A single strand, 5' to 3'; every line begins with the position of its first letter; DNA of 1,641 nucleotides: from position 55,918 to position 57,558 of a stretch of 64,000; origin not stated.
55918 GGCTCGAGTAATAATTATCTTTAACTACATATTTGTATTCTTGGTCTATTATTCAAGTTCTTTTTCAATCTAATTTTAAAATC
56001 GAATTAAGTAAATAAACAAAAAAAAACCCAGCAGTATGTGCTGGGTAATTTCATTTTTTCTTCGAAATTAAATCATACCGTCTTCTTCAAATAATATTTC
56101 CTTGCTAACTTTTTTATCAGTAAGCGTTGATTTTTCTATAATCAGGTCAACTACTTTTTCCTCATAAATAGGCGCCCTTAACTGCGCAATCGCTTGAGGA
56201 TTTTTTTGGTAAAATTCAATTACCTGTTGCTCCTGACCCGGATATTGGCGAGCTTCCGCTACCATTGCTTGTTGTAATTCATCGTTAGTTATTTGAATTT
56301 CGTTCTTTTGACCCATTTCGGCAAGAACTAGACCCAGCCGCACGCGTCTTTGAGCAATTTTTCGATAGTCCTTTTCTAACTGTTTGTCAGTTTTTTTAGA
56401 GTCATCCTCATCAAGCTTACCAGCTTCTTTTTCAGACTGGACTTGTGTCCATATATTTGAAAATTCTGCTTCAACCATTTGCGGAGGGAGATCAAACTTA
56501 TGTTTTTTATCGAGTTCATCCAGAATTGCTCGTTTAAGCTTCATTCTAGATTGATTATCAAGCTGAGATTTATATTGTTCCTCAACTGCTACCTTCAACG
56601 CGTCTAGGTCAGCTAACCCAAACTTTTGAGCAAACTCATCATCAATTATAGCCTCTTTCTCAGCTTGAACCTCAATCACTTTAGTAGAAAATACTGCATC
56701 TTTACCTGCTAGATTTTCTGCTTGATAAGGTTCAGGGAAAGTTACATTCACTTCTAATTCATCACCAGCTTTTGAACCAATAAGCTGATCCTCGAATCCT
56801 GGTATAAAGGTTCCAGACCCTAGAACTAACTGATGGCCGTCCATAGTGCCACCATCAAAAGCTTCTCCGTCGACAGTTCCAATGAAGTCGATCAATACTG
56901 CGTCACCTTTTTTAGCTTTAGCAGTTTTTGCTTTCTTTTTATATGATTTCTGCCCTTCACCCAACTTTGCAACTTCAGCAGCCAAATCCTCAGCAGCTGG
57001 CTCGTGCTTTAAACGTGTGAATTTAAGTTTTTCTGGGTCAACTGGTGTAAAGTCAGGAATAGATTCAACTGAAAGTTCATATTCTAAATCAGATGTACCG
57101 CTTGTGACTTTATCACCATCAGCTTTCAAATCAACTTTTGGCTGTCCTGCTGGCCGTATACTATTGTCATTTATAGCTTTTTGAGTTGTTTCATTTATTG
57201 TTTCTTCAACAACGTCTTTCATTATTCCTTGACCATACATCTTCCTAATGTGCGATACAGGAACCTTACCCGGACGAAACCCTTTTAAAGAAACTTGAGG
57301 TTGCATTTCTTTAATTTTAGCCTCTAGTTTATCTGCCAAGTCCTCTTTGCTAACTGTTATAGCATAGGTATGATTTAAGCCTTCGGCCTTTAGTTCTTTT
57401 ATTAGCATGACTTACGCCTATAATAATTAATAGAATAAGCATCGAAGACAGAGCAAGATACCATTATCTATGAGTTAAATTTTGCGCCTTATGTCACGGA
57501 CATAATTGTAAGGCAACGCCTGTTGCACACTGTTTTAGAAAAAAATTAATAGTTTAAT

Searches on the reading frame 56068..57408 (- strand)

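Call 54: search_protein_families(library=pfam, proteins=[window:56068-57408:-])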
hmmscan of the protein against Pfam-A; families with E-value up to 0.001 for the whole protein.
window:56068-57408:- (446 aa): 3 families
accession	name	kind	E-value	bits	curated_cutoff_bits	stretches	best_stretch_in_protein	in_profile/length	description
PF05698.19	Trigger_C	-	2.1e-37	129.1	22.7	1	268-425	2-162/162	Bacterial trigger factor protein (TF) C-terminus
PF05697.18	Trigger_N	-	3.8e-32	112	22.2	1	1-149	1-144/144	Bacterial trigger factor protein (TF)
PF00254.34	FKBP_C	-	1.6e-15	57.6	21.1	1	163-243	3-92/94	FKBP-type peptidyl-prolyl cis-trans isomerase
